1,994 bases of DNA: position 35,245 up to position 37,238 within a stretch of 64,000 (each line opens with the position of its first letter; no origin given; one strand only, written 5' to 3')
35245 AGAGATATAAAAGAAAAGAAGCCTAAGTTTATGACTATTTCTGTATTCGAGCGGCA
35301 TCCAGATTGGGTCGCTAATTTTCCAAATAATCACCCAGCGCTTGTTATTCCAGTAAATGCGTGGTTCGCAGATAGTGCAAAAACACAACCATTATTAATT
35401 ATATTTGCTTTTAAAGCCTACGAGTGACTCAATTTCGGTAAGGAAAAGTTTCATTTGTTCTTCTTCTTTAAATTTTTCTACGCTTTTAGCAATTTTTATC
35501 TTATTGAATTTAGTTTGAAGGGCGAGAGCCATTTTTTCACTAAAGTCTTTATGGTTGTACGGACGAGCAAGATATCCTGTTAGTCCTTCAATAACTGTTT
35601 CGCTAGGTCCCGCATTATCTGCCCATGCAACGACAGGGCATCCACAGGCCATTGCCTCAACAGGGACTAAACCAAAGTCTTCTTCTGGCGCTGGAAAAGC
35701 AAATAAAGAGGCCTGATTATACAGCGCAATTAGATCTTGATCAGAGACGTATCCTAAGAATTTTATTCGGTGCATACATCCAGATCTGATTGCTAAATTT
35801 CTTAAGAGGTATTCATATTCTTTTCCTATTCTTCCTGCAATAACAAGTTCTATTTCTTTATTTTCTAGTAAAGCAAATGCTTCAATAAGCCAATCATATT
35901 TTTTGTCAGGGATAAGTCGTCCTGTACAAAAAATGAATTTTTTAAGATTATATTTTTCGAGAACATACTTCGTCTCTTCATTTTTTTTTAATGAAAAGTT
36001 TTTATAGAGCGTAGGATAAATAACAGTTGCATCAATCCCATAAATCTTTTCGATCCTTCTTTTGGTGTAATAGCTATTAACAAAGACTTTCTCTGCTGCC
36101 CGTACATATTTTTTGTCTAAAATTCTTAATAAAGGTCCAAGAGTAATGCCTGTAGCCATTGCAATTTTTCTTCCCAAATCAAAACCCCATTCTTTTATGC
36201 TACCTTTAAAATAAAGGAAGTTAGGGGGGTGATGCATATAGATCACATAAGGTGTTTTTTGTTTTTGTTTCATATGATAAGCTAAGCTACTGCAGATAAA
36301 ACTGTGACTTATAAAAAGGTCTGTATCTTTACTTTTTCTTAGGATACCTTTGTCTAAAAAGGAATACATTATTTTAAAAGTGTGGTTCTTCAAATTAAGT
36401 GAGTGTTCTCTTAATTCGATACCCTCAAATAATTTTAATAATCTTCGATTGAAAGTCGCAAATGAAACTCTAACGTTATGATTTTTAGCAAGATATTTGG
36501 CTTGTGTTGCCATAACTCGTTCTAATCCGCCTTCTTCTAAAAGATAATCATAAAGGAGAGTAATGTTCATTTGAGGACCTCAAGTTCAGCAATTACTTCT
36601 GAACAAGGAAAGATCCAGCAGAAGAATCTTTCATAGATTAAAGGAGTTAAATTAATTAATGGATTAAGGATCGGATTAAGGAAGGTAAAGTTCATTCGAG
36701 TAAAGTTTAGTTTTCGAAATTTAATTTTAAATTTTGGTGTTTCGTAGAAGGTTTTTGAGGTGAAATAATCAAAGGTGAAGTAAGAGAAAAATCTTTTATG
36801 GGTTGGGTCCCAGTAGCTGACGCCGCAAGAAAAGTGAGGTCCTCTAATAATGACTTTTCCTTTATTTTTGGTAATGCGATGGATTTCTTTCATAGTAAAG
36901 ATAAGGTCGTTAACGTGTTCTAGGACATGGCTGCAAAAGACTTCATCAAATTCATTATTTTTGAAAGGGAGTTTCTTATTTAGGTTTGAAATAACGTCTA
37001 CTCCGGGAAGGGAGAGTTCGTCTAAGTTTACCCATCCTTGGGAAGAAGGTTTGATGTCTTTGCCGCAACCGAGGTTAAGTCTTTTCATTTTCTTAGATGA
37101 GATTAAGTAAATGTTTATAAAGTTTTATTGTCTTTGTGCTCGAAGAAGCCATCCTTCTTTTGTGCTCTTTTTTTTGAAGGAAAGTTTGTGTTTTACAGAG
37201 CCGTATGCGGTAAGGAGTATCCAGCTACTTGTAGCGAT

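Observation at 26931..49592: Five class-I SAM methyltransferases (plus two B12-rSAM candidates) in the glyco island predict a heavily methylated glycan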

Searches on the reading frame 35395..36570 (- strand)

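Call 4: search_protein_families(library=pfam, proteins=[window:35395-36570:-], max_evalue=0.01)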
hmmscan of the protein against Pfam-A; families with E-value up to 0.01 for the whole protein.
window:35395-36570:- (391 aa): 5 families
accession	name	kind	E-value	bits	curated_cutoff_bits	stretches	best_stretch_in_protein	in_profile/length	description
PF00534.26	Glycos_transf_1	-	7.7e-38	130.2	26.4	1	198-354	3-159/172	Glycosyl transferases group 1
PF13692.12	Glyco_trans_1_4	-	7.1e-30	104.6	27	1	211-351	2-140/142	Glycosyl transferases group 1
PF13439.12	Glyco_transf_4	-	3.8e-12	47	28.5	1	14-186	2-164/170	Glycosyltransferase Family 4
PF20706.3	GT4-conflict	-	1.2e-10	41.4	26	1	211-315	198-310/385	Family 4 Glycosyltransferase in conflict systems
PF13579.12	Glyco_trans_4_4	-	0.0029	18.4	29.7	1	14-182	1-150/158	Glycosyl transferase 4-like domain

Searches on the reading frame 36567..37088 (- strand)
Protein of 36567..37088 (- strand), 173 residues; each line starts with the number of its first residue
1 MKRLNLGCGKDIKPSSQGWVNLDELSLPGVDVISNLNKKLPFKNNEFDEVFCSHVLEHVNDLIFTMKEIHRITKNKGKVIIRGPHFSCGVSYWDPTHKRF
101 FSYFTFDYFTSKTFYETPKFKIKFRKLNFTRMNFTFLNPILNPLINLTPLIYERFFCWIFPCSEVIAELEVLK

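Call 4: search_protein_families(library=pfam, proteins=[window:36567-37088:-], max_evalue=0.01)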
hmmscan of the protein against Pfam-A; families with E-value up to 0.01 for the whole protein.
window:36567-37088:- (173 aa): 6 families
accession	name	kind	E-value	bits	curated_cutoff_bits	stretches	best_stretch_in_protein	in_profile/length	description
PF08241.18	Methyltransf_11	-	1.1e-10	42.5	21.2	1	32-81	46-95/95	Methyltransferase domain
PF13489.12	Methyltransf_23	-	8.9e-06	26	27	1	39-84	74-119/164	Methyltransferase domain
PF13847.12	Methyltransf_31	-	3.9e-05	23.8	27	1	37-84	64-112/145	Methyltransferase domain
PF13649.12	Methyltransf_25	-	9.1e-05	23.5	27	1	32-77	50-97/97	Methyltransferase domain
PF08242.18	Methyltransf_12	-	0.00057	21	30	1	38-78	64-97/98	Methyltransferase domain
PF01209.24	Ubie_methyltran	-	0.0014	18.4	20.1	1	29-81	99-151/233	ubiE/COQ5 methyltransferase family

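Call 13: search_protein_families(library=ncbifam, proteins=[window:36567-37088:-], max_evalue=0.01)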
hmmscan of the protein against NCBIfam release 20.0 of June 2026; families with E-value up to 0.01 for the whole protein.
window:36567-37088:- (173 aa): 16 families
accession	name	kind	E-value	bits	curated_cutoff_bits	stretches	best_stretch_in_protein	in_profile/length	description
NF001241.0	PRK00216.1-2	equivalog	6.4e-07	29.2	327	1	29-82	95-148/231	demethylmenaquinone methyltransferase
NF001243.0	PRK00216.1-4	equivalog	3.4e-06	26.6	235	1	24-81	94-151/237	demethylmenaquinone methyltransferase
TIGR02752.1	MenG_heptapren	equivalog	4.9e-05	23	419.85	1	27-81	95-149/231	demethylmenaquinone methyltransferase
NF052510.1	methyltran_MpqE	exception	6.5e-05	22.4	335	1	33-94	103-162/234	methyl-plastoquinone biosynthesis methyltransferase MpqE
NF045667.1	MTase_DVU1556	equivalog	9.5e-05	21.9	155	1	30-81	68-119/213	DVU_1556 family methyltransferase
TIGR01934.1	MenG_MenH_UbiE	subfamily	9.9e-05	21.7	158.35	1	33-81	93-141/223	ubiquinone/menaquinone biosynthesis methyltransferase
NF041536.1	ArsM_DUF2284_UU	exception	0.00026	19.5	575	1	20-81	119-180/459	arsenite methyltransferase/DUF2284 domain selenoprotein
TIGR01983.1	UbiG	equivalog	0.00083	18.7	102.95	1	43-81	112-151/228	bifunctional 2-polyprenyl-6-hydroxyphenol methylase/3-demethylubiquinol 3-O-methyltransferase UbiG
NF001240.0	PRK00216.1-1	equivalog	0.00083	18.5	378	1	30-82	117-169/251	bifunctional demethylmenaquinone methyltransferase/2-methoxy-6-polyprenyl-1,4-benzoquinol methylase UbiE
NF041675.1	sarc_dimgly_tmase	equivalog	0.0012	18.9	550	1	30-86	118-174/278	sarcosine/dimethylglycine N-methyltransferase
NF001244.0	PRK00216.1-5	equivalog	0.0012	18.2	216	1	33-81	105-153/236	bifunctional demethylmenaquinone methyltransferase/2-methoxy-6-polyprenyl-1,4-benzoquinol methylase UbiE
NF047649.1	MTase_UXPK_star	exception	0.0019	17.3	460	1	21-81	121-181/283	methyltransferase/UXPK-star double selenoprotein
NF004452.0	PRK05785.1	equivalog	0.0021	17.5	207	1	33-80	97-144/228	hypothetical protein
NF041537.1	ArsM_AhpD_UU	exception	0.0022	16.8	510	1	17-81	116-180/345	arsenite methyltransferase/AhpD domain selenoprotein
NF001242.0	PRK00216.1-3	equivalog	0.005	16.3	351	1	31-81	125-175/258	bifunctional demethylmenaquinone methyltransferase/2-methoxy-6-polyprenyl-1,4-benzoquinol methylase UbiE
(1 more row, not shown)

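Call 16: search_solved_structures(query=window:36567-37088:-, max_evalue=0.1)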
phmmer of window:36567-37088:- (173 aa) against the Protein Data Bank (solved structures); distinct sequences matched with E-value up to 0.1: 3.
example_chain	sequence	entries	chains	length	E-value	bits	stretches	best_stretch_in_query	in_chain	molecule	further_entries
3mgg_A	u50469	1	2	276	0.0002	24.3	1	29-99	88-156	Methyltransferase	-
1xxl_A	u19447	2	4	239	0.014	18.4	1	37-82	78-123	YcgJ protein | ycgJ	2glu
3dh0_A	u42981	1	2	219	0.052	16.5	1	17-74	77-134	SAM dependent methyltransferase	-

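Call 27: find_homologous_proteins(query=window:36567-37088:-, max_evalue=0.00001)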
Query window:36567-37088:- (173 aa): 384 proteins with E <= 0.00001 among 411 candidates; the best 120 are listed.
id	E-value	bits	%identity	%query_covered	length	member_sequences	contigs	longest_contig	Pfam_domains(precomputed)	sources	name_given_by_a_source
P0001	1.8e-115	401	100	100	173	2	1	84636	PF13489.13,PF08241.19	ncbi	-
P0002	8.2e-92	324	81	100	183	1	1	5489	PF13489.13,PF13649.13,PF01209.25,PF08241.19,PF08242.19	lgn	-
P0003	4.7e-87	308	76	100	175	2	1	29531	PF13489.13,PF08241.19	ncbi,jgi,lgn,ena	ncbi:MAG: class I SAM-dependent methyltransferase [Candidatus Nanoarchaeia archaeon]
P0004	1.6e-86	307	74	100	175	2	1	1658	PF08241.19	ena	-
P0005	2.0e-85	303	73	100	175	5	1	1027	PF13847.13,PF13489.13,PF13649.13,PF08241.19,PF08242.19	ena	-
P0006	2.3e-84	300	74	100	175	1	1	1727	PF13847.13,PF13649.13,PF01209.25,PF08241.19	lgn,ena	-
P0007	1.8e-79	284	70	100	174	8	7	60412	PF13847.13,PF13489.13,PF13649.13,PF08241.19,PF08242.19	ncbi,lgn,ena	ncbi:MAG: methyltransferase domain-containing protein [Nanoarchaeota archaeon]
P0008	7.0e-76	272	66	100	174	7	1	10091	PF08241.19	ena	-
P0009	2.5e-75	270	69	99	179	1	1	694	PF13847.13,PF13489.13,PF13649.13,PF08241.19,PF08242.19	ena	-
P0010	4.0e-74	266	70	100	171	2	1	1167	PF13489.13,PF08241.19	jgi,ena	-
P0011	5.1e-74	266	67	100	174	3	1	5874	PF13847.13,PF13489.13,PF08241.19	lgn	-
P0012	1.3e-73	265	69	100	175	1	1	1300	PF13489.13,PF08241.19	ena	-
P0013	1.6e-73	264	69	100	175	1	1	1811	PF13489.13,PF08241.19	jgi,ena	-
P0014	2.2e-73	264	68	99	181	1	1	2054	PF13489.13,PF08241.19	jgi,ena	-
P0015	3.9e-73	263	68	100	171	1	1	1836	PF13489.13,PF08241.19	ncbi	-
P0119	4.3e-65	237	62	100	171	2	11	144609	PF13847.13,PF13489.13,PF08241.19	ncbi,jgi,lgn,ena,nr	ncbi:class I SAM-dependent methyltransferase [Candidatus Pacearchaeota archaeon]|nr:class I SAM-depe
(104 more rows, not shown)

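Call 28: find_encoding_contigs(protein=P0001, flank=3000, max_places=2)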
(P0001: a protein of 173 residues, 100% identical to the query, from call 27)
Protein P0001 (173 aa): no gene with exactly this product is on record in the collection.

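Call 29: find_encoding_contigs(protein=P0119, flank=8000, max_places=4)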
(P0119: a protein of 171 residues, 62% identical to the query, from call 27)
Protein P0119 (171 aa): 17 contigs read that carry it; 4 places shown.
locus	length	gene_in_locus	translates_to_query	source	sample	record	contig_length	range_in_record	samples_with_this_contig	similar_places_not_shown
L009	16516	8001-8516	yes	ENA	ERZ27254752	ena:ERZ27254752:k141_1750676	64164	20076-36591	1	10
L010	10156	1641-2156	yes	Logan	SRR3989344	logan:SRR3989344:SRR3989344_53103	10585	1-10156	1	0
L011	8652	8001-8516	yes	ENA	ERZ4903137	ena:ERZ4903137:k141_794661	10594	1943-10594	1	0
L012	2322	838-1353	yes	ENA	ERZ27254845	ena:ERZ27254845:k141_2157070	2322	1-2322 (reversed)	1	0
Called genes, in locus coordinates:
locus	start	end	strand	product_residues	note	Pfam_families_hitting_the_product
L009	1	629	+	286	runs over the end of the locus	PF01944:SpoIIM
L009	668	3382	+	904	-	PF02516:STT3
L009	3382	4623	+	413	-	PF01943:Polysacc_synt, PF13440:Polysacc_synt_3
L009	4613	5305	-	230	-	PF00535:Glycos_transf_2, PF10111:Glyco_tranf_2_2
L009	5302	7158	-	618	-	PF13231:PMT_2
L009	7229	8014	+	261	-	PF00535:Glycos_transf_2, PF13641:Glyco_tranf_2_3 (weak)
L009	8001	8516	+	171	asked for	PF13489:Methyltransf_23, PF08241:Methyltransf_11, PF13847:Methyltransf_31 (weak)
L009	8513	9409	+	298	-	PF00535:Glycos_transf_2 (weak), PF13641:Glyco_tranf_2_3 (weak), PF13632:Glyco_trans_2_3 (weak)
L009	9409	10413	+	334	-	PF00535:Glycos_transf_2, PF13632:Glyco_trans_2_3 (weak)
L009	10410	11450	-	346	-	PF01073:3Beta_HSD, PF01370:Epimerase, PF02719:Polysacc_synt_2, PF04321:RmlD_sub_bind, PF05368:NmrA, PF13460:NAD_binding_10, PF16363:GDP_Man_Dehyd, PF07993:NAD_binding_4 (weak)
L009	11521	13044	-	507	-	-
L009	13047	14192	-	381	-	PF13439:Glyco_transf_4, PF00534:Glycos_transf_1, PF13692:Glyco_trans_1_4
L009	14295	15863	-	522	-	PF01943:Polysacc_synt, PF01554:MatE (weak), PF13440:Polysacc_synt_3, PF03023:MurJ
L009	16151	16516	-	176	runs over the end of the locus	-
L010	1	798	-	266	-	?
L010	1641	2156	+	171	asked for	PF13489:Methyltransf_23, PF08241:Methyltransf_11, PF13847:Methyltransf_31 (weak)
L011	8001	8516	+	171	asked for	PF13489:Methyltransf_23, PF08241:Methyltransf_11, PF13847:Methyltransf_31 (weak)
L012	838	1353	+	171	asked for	PF13489:Methyltransf_23, PF08241:Methyltransf_11, PF13847:Methyltransf_31 (weak)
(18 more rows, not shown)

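Call 41: find_related_loci(query=A1, collection=metagenome_contigs, flank=10000)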
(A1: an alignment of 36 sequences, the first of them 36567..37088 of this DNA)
Query A1 (173 aa) in metagenome_contigs; peptide patterns used: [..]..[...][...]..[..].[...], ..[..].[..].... (x = any residue, [..] = any of these).
211 stretches matched a pattern; 136 encode a relative of the query (tblastn E <= 1e-3); the best 80 are kept; 80 distinct loci.
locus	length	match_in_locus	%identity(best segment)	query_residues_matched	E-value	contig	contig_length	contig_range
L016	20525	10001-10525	73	1-173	5e-82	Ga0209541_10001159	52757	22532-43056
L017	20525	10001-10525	73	1-173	5e-82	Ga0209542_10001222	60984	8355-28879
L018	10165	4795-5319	76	1-173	2e-81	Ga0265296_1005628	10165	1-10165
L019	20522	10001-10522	66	1-173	1e-79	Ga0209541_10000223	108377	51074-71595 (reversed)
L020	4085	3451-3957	69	1-168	5e-79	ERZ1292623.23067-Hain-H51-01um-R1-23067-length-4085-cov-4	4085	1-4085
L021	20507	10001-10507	68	1-168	7e-78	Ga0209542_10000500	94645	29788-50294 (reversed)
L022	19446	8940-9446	68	1-168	7e-78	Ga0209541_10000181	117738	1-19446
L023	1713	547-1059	70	1-173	3e-81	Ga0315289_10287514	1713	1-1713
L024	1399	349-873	69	1-173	1e-81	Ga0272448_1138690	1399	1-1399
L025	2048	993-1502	68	2-173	2e-79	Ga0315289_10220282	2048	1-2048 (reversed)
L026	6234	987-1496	68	1-173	4e-75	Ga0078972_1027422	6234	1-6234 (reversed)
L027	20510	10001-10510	68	1-173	9e-75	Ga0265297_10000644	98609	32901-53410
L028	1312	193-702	65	2-173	1e-78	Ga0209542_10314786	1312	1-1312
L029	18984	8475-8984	68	1-173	4e-74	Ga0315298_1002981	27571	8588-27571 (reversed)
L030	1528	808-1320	67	1-173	2e-77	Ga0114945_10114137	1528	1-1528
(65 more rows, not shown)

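Call 45: predict_structure(alignment_id=A1)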
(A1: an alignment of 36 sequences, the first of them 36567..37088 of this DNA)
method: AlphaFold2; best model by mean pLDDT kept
length: 173 residues; sequences in the alignment: 36
mean_pLDDT: 90.9   pTM: 0.87
mean pLDDT of the five models: 90.9, 90.7, 90.6, 88.2, 85.6
residues with pLDDT >= 90: 128; 70-90: 33; 50-70: 9; < 50: 3
segments of 3 or more residues with pLDDT < 50: 89-91
pLDDT, mean of each block of 10 residues (from residue 1): 94 95 96 97 98 93 96 98 76 62 91 90 95 90 93 85 93 97
secondary structure, 60 per line:
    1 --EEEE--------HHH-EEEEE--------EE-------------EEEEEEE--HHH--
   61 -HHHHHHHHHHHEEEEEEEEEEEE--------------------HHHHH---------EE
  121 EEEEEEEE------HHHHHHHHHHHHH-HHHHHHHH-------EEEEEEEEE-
elements in order: E3-6 E19-23 E47-53 H62-72 E73-84 H105-109 E119-128 H135-147 H149-156 E164-172

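Call 50: search_solved_structures(query=A1, max_evalue=0.01)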
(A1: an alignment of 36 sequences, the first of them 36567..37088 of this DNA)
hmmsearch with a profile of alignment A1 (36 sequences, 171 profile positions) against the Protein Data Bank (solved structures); distinct sequences matched with E-value up to 0.01: 9.
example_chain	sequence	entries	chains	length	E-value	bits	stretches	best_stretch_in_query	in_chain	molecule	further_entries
3mgg_A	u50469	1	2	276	3.3e-07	33.6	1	24-86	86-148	Methyltransferase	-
3cc8_A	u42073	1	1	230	0.00029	24.1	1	29-86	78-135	Putative methyltransferase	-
1xxl_A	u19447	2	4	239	0.00092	22.4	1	10-81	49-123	YcgJ protein | ycgJ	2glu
6uak_A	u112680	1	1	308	0.0011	22.1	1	34-78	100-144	SAM dependent methyltransferase LahSB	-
8ys9_A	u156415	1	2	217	0.002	21.4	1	26-85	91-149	Phosphatidylethanolamine N-methyltransferase/phosphatidyl-N-methylethanolamine N-methyltra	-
4krh_A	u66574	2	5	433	0.0025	21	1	33-82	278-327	Phosphoethanolamine N-methyltransferase 2 | Phospholethanolamine N-methyltransferase 2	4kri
3dh0_A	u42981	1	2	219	0.0054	19.9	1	14-79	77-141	SAM dependent methyltransferase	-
3dli_A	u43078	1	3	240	0.0076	19.4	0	10-150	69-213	methyltransferase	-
3bus_A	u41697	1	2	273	0.0086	19.3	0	34-79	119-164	Methyltransferase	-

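Call 51: fold_search(model_id=the predicted structure, library=pdb)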
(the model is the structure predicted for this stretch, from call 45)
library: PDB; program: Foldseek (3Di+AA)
matches with E <= 10: 1541; with E <= 0.001: 419
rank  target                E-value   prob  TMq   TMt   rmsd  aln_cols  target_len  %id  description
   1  3cc8                  8.2e-09  1.00  0.68  0.57   5.6       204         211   16  Crystal structure of a putative methyltransferase (bce_1332) from bacillus cereus atcc 10987 at 1.64 A resolution (released 2008-03-04)
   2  3l8d                  1.7e-08  1.00  0.63  0.55   5.6       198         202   18  Crystal structure of methyltransferase from Bacillus Thuringiensis (released 2010-01-12)
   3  1xxl_A                4.1e-08  1.00  0.60  0.46   9.1       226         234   12  The crystal structure of YcgJ protein from Bacillus subitilis at 2.1 A resolution (released 2004-11-23)
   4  5fcd_A                8.8e-08  1.00  0.58  0.45  10.6       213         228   12  Crystal structure of MccD protein (released 2015-12-30)
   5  5fcd_B                1.6e-07  1.00  0.59  0.46  10.6       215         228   11  Crystal structure of MccD protein (released 2015-12-30)
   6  3bkw_B                1.8e-07  1.00  0.54  0.44   9.7       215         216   12  Crystal structure of S-adenosylmethionine dependent methyltransferase (NP_104914.1) from Mesorhizobium loti at 1.60 A  (released 2007-12-18)
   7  4pne_A                2.8e-07  1.00  0.62  0.41  10.2       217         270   14  Crystal Structure of the [4+2]-Cyclase SpnF (released 2015-02-18)
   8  3dli_A                6.8e-07  1.00  0.62  0.50   9.1       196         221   17  Crystal structure of a SAM dependent methyltransferase from Archaeoglobus fulgidus (released 2008-07-15)
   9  3bkw_A                6.8e-07  1.00  0.52  0.42  11.3       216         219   12  Crystal structure of S-adenosylmethionine dependent methyltransferase (NP_104914.1) from Mesorhizobium loti at 1.60 A  (released 2007-12-18)
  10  6f5z_A                7.3e-07  1.00  0.55  0.43   7.6       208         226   12  Complex between the Haloferax volcanii Trm112 methyltransferase activator and the Hvo_0019 putative methyltransferase (released 2018-07-11)
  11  2p8j_B                8.3e-07  1.00  0.62  0.53   4.7       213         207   15  Crystal structure of S-adenosylmethionine-dependent methyltransferase (NP_349143.1) from Clostridium acetobutylicum at (released 2007-04-24)
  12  3g5l_B                8.8e-07  1.00  0.55  0.46  10.3       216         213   12  Crystal structure of putative S-adenosylmethionine dependent methyltransferase from Listeria monocytogenes (released 2009-02-17)
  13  2avn_A                1.1e-06  1.00  0.59  0.43   9.2       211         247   15  CRYSTAL STRUCTURE OF A UBIQUINONE/MENAQUINONE BIOSYNTHESIS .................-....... PROTEIN (TM1389) FROM THERMOTOGA  (released 2005-10-18)
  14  4pne_B                1.4e-06  1.00  0.63  0.41   9.7       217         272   14  Crystal Structure of the [4+2]-Cyclase SpnF (released 2015-02-18)
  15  3g5l_A                1.9e-06  1.00  0.49  0.39  13.0       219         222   12  Crystal structure of putative S-adenosylmethionine dependent methyltransferase from Listeria monocytogenes (released 2009-02-17)
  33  3bus_B                9.5e-06  1.00  0.56  0.42  11.8       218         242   13  Crystal Structure of RebM (released 2008-03-25)
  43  3bus_A                1.2e-05  1.00  0.61  0.44   9.8       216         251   15  Crystal Structure of RebM (released 2008-03-25)
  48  6uv6_C                1.3e-05  1.00  0.57  0.39  10.8       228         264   15  AtmM with bound rebeccamycin analogue (released 2020-11-25)
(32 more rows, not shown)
